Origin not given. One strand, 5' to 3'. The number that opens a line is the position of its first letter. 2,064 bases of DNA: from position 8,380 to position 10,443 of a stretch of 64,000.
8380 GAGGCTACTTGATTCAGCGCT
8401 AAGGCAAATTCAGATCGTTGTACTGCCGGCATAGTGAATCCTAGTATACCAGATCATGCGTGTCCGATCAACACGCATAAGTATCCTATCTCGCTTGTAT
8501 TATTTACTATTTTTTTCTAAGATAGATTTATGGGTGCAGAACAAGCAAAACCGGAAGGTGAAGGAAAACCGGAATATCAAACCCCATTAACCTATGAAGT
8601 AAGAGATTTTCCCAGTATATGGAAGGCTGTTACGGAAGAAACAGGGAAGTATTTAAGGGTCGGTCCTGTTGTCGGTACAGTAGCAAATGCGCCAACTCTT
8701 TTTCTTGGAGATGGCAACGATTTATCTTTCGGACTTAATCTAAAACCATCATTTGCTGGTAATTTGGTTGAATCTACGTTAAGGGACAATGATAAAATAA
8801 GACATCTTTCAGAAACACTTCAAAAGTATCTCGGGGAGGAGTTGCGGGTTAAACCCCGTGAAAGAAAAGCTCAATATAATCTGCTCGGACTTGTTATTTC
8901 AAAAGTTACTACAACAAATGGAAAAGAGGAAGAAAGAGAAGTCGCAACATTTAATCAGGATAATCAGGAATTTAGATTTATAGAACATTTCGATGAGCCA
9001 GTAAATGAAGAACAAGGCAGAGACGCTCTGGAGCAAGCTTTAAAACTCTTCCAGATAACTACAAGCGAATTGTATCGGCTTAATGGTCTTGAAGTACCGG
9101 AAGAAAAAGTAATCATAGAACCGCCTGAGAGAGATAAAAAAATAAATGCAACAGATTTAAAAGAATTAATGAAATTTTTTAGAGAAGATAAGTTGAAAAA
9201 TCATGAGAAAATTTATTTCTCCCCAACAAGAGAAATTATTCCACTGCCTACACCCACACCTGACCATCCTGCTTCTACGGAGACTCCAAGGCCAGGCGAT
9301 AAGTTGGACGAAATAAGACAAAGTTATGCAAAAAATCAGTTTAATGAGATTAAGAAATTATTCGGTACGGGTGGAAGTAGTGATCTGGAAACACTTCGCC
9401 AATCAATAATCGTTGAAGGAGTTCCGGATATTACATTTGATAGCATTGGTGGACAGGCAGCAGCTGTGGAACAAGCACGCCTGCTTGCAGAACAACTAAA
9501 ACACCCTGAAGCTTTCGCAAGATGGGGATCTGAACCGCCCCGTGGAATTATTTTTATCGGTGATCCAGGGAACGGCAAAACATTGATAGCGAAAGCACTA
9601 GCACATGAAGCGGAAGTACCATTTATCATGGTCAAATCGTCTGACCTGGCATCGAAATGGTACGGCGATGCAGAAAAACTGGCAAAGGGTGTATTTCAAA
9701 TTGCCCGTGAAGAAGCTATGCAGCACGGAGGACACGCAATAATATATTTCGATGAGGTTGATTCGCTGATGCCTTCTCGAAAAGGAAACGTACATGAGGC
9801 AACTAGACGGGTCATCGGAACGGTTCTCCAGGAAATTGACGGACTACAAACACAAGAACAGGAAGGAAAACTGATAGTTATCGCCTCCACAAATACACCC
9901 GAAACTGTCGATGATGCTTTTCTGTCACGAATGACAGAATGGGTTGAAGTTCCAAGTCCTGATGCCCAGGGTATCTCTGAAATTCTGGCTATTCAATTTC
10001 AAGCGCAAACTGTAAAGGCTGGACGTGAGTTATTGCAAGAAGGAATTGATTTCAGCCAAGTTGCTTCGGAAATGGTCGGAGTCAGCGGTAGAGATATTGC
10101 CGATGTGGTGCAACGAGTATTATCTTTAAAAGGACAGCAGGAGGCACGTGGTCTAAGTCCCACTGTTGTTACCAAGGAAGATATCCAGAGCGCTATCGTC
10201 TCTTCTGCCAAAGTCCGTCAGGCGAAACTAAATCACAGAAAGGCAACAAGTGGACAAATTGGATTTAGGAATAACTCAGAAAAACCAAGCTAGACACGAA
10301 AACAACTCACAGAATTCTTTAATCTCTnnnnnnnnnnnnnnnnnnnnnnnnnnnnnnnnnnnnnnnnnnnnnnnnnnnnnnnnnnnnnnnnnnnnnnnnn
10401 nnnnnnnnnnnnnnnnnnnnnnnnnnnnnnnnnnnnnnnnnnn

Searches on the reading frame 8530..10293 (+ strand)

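Call 4: search_protein_families(library=pfam, proteins=[window:8530-10293:+], max_evalue=0.01)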
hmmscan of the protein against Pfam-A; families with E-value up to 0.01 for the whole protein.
window:8530-10293:+ (587 aa): 5 families
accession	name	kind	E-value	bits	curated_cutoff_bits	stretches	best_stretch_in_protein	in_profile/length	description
PF00004.35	AAA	-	3.6e-32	112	21.2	1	340-475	1-130/131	ATPase family associated with various cellular activities (AAA)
PF07724.20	AAA_2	-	2.4e-05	24.9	27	1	340-455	6-124/166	AAA domain (Cdc48 subfamily)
PF07728.20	AAA_5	-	0.00074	20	22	1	340-468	2-139/139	AAA domain (dynein-related subfamily)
PF06068.19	TIP49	-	0.00081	19.1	23.8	1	337-385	50-100/347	TIP49 P-loop domain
PF13238.12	AAA_18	-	0.0065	17.4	29.4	0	340-394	1-53/128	AAA domain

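Call 5: search_protein_families(library=ncbifam, proteins=[window:8530-10293:+], max_evalue=0.01)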
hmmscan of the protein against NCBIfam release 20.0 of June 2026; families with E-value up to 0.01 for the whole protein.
window:8530-10293:+ (587 aa): 23 families
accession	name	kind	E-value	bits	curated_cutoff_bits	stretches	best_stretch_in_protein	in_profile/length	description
NF003069.1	PRK03992.1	subfamily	4.4e-46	157.7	500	1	291-556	118-369/379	proteasome-activating nucleotidase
TIGR01243.1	CDC48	subfamily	3.1e-43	148.1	802.65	1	295-528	168-390/733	CDC48 family AAA ATPase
TIGR01242.2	TIGR01242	subfamily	4.9e-43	147.5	500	1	291-556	101-352/362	proteasome-activating nucleotidase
NF041006.2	cell_div_CdvC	equivalog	9e-41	140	650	1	270-556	67-346/370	cell division protein CdvC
NF047747.1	PrtsmActNtasePan2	equivalog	8.4e-37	127.3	700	1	288-529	135-367/397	proteasome-activating nucleotidase Pan2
TIGR01241.2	FtsH_fam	equivalog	3.5e-36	125.1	600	1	293-530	151-378/598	ATP-dependent zinc metalloprotease FtsH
NF047748.1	PrtsmActNtasePan1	equivalog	8.5e-35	120.5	750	1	292-528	136-363/405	proteasome-activating nucleotidase Pan1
TIGR03689.1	pup_AAA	equivalog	5.3e-33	114.5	504.75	1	291-512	169-399/512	proteasome ATPase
NF008004.0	PRK10733.1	equivalog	1.2e-28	99.5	1008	1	291-563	139-399/644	ATP-dependent zinc metalloprotease FtsH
NF042959.1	IteA_antiphage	equivalog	1.8e-19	70.1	510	1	321-529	109-299/367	anti-phage ATPase IteA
NF003745.1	PRK05342.1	equivalog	2.3e-10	39.9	359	1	340-434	112-205/418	ATP-dependent Clp protease ATP-binding subunit ClpX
TIGR00382.1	clpX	equivalog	1.4e-09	37.4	370.75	1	340-434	120-213/414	ATP-dependent protease ATP-binding subunit ClpX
NF003229.0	PRK04195.1-5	equivalog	3.9e-09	35.7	280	1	334-415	40-117/413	replication factor C large subunit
NF003230.0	PRK04195.1-6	equivalog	0.00033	19.5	441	1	335-414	37-110/494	replication factor C large subunit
TIGR00390.1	hslU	equivalog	0.0019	17.2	362.45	1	337-372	47-82/441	ATP-dependent protease ATPase subunit HslU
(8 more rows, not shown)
